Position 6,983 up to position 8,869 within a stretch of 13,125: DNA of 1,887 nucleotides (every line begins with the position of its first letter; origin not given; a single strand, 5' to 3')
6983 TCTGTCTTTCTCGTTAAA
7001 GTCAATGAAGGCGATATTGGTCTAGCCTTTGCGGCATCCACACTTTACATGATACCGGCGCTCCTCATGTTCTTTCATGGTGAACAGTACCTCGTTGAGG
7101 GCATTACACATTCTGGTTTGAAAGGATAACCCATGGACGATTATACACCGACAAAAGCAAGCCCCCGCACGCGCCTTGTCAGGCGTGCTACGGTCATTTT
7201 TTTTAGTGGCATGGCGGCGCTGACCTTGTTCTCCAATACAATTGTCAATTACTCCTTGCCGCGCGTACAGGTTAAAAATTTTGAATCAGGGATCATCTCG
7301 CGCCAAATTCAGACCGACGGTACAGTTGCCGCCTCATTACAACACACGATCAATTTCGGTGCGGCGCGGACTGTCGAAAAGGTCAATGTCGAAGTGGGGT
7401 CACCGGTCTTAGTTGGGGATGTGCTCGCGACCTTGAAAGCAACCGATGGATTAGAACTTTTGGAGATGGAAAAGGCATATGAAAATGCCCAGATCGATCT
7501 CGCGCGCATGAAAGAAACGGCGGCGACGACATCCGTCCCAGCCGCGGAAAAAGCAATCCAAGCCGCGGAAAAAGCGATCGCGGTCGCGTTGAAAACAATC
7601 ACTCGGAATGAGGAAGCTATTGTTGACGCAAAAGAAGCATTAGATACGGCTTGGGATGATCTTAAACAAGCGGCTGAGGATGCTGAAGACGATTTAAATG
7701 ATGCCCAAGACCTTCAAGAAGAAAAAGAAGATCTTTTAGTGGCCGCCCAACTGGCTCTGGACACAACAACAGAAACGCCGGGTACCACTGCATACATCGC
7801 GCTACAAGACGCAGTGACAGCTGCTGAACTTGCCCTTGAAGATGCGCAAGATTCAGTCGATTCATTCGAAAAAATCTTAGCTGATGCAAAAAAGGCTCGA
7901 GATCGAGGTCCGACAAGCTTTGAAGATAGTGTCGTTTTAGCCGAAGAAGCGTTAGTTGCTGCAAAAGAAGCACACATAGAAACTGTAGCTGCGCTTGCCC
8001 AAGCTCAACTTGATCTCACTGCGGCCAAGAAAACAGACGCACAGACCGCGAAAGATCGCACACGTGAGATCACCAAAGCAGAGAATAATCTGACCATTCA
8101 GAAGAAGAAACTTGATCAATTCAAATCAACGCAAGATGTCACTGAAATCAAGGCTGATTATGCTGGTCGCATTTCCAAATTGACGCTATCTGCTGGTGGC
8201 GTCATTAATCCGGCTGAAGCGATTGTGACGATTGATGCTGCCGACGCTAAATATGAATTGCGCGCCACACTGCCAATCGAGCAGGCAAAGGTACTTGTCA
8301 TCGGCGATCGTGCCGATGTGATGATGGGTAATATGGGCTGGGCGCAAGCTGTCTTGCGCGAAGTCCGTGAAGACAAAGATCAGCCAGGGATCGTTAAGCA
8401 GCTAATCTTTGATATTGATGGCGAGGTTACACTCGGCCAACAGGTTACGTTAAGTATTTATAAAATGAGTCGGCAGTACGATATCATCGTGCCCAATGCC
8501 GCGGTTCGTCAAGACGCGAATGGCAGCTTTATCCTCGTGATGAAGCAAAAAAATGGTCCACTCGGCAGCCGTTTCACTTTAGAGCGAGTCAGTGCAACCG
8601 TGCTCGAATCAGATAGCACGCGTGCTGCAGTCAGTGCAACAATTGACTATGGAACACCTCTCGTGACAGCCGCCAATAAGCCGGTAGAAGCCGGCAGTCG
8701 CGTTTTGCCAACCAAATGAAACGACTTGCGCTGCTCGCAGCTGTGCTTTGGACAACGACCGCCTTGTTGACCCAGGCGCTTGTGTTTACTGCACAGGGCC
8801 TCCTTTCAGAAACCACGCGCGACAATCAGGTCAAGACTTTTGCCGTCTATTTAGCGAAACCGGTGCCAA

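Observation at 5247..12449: Hybrid five-gene operon: sugar-importer permeases and SBP interleaved with a tripartite-efflux-style MFP and MacB-like protein, with no ATPase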

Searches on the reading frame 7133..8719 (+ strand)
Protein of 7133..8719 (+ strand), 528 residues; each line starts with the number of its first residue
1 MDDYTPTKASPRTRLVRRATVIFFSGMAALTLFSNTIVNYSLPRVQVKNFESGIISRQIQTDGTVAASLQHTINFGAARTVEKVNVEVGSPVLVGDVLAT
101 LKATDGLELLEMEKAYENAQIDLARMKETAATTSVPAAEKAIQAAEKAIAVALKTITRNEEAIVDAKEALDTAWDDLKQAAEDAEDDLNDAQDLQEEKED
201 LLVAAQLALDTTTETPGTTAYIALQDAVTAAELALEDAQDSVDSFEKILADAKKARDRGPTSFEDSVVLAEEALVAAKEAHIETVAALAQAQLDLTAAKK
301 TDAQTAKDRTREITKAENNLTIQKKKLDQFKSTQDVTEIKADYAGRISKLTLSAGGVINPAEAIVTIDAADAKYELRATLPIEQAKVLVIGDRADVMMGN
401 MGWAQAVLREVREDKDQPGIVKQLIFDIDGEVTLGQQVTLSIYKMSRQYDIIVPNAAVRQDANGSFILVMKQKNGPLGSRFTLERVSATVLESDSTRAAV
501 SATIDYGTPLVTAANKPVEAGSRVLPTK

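Call 3: search_protein_families(library=pfam, proteins=[window:7133-8719:+], max_evalue=0.01)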
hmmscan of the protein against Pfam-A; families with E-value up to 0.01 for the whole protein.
window:7133-8719:+ (528 aa): 4 families
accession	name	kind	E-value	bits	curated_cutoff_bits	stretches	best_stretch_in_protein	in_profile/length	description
PF13437.12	HlyD_3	-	2.7e-07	31.7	22.2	1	339-432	2-97/106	HlyD family secretion protein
PF16576.10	HlyD_D23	-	2.9e-05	23.9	30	1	287-398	55-169/214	Barrel-sandwich domain of CusB or HlyD membrane-fusion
PF13533.13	Biotin_lipoyl_2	-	0.00095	19.4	29.8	1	80-101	10-31/32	Biotin-lipoyl like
PF00364.28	Biotin_lipoyl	-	0.0065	16.7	22.1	0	80-101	52-73/73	Biotin-requiring enzyme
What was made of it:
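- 7133..8719 (+): MFP: membrane-anchored periplasmic-adaptor (HlyD/MacA-type) protein, 528 aa, with a long coiled-coil hairpin. HlyD_3 at 31.7 bits against a cut-off of 22.2; HlyD_D23 and Biotin_lipoyl_2 are sub-threshold (call 3).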

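Call 7: search_protein_families(library=ncbifam, proteins=[window:7133-8719:+], max_evalue=0.01)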
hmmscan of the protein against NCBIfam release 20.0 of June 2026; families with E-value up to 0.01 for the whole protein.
window:7133-8719:+ (528 aa): 3 families
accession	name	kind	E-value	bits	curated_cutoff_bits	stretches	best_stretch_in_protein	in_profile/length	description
TIGR01730.1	RND_mfp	subfamily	1.2e-11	44.2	94.9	1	272-525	70-320/322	efflux RND transporter periplasmic adaptor subunit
TIGR03794.1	NHLM_micro_HlyD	equivalog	2.3e-08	33.4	156.2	1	55-379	42-297/421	NHLP bacteriocin system secretion protein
TIGR00998.1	8a0101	subfamily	4.8e-06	25.7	390.8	1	224-374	92-242/334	EmrA/EmrK family multidrug efflux transporter periplasmic adaptor subunit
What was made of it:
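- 7133..8719 (+): TIGR01730 RND_mfp at 44 bits, below its cut-off (call 7).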

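Call 34: search_solved_structures(query=A3, max_evalue=0.1)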
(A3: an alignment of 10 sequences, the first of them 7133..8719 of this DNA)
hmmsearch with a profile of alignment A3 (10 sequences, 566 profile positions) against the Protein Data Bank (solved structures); distinct sequences matched with E-value up to 0.1: 71 (the best 60 are shown).
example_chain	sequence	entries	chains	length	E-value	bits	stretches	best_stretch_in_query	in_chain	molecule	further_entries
6vej_P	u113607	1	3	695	1.8e-11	46.7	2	59-173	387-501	Probable Resistance-Nodulation-Cell Division (RND) efflux membrane fusion protein,Probable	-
8dck_C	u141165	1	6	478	9.1e-10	41.2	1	284-465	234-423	Membrane fusion protein (MFP) family protein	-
5nen_A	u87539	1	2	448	3.4e-09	39.3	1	188-434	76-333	Lipase C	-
5c22_A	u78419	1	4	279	1.9e-08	36.8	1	264-414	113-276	Chromosomal hemolysin D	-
5c21_A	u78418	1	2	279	2.7e-08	36.3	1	286-414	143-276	Chromosomal hemolysin D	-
4dk0_A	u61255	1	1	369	4.4e-07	32.3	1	44-184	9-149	Putative MacA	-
5nik_D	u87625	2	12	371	1.1e-06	31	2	8-146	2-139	Macrolide export protein MacA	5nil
9qgy_G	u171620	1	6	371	1.5e-06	30.5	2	8-182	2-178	Macrolide export protein MacA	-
4tko_B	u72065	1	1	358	1.8e-06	30.2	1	307-434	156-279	EmrA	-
9j3d_D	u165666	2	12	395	1.9e-06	30.2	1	313-422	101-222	RND efflux system, MexC-like protein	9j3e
4dk1_A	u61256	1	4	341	2.9e-06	29.6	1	44-154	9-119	Putative MacA, Multidrug resistance protein mexA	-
4kks_A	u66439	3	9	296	5.7e-06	28.6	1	374-456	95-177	Membrane fusion protein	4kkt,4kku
1dcz_A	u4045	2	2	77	2.3e-05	26.6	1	370-409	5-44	TRANSCARBOXYLASE 1.3S SUBUNIT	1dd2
1o78_A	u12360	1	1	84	2.6e-05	26.4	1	370-407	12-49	BIOTIN CARBOXYL CARRIER PROTEIN OF METHYLMALONYL-COA CARBOXYL-TRANSFERASE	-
8zal_A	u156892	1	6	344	3.1e-05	26.2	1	273-445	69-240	Multidrug export protein EmrA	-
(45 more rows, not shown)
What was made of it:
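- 7133..8719 (+): The profile hits TriA/B, HlyD, LipC, MacA and EmrA in the PDB (call 34).
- On Periplasmic adaptor / membrane fusion protein (HlyD, MacA, AcrA superfamily): PDB profile hits to TriAB, HlyD, LipC, MacA and EmrA (call 34).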

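Call 74: predict_structure(protein=window:7133-8719:+)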
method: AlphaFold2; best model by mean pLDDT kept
length: 528 residues; sequences in the alignment: 1
mean_pLDDT: 45.9   pTM: 0.28
mean pLDDT of the five models: 45.9, 44.7, 44.7, 43.9, 37.3
residues with pLDDT >= 90: 0; 70-90: 66; 50-70: 130; < 50: 332
segments of 3 or more residues with pLDDT < 50: 1-110, 135-137, 155-159, 214-216, 330-528
pLDDT, mean of each block of 10 residues (from residue 1): 32 31 26 24 30 29 31 28 33 37 42 59 62 52 61 50 58 61 55 51 53 51 70 76 78 69 66 76 75 74 70 67 59 40 31 31 34 34 35 34 42 43 46 35 35 40 34 34 31 29 29 26 26
secondary structure, 60 per line:
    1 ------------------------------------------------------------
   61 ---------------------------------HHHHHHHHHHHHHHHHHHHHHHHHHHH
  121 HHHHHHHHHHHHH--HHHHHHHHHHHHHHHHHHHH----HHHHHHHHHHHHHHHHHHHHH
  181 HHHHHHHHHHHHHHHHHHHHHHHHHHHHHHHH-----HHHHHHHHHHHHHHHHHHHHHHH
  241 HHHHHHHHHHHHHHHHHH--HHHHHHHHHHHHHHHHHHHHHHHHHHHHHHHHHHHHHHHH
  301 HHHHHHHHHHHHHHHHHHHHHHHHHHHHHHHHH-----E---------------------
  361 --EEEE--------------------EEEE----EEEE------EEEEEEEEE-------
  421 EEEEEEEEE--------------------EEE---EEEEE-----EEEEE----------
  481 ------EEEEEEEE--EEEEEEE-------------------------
elements in order: H94-133 H136-155 H160-212 H218-258 H261-333 E363-366 E387-390 E395-398 E405-413 E421-429 E450-452 E456-460 E466-470 E487-494 E497-503
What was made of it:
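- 7133..8719 (+): Predicted helices at 94-212 and 218-333 come from a low-confidence model, pLDDT 46 (call 74).
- On Periplasmic adaptor / membrane fusion protein (HlyD, MacA, AcrA superfamily): Helices predicted at 94-333 (call 74, low confidence).
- Closest known: HlyD/EmrA-type long-hairpin adaptors. Same: Single N-terminal TM, lipoyl and beta-barrel domains, and a long alpha-helical hairpin (calls 3, 34, 74).
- The MFP model is poor (pLDDT 46, call 74), so the hairpin length is only an estimate.
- Tried and rejected: The SBP could not be modelled, and the MFP was folded from a single sequence with poor confidence (pLDDT 46, call 74).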
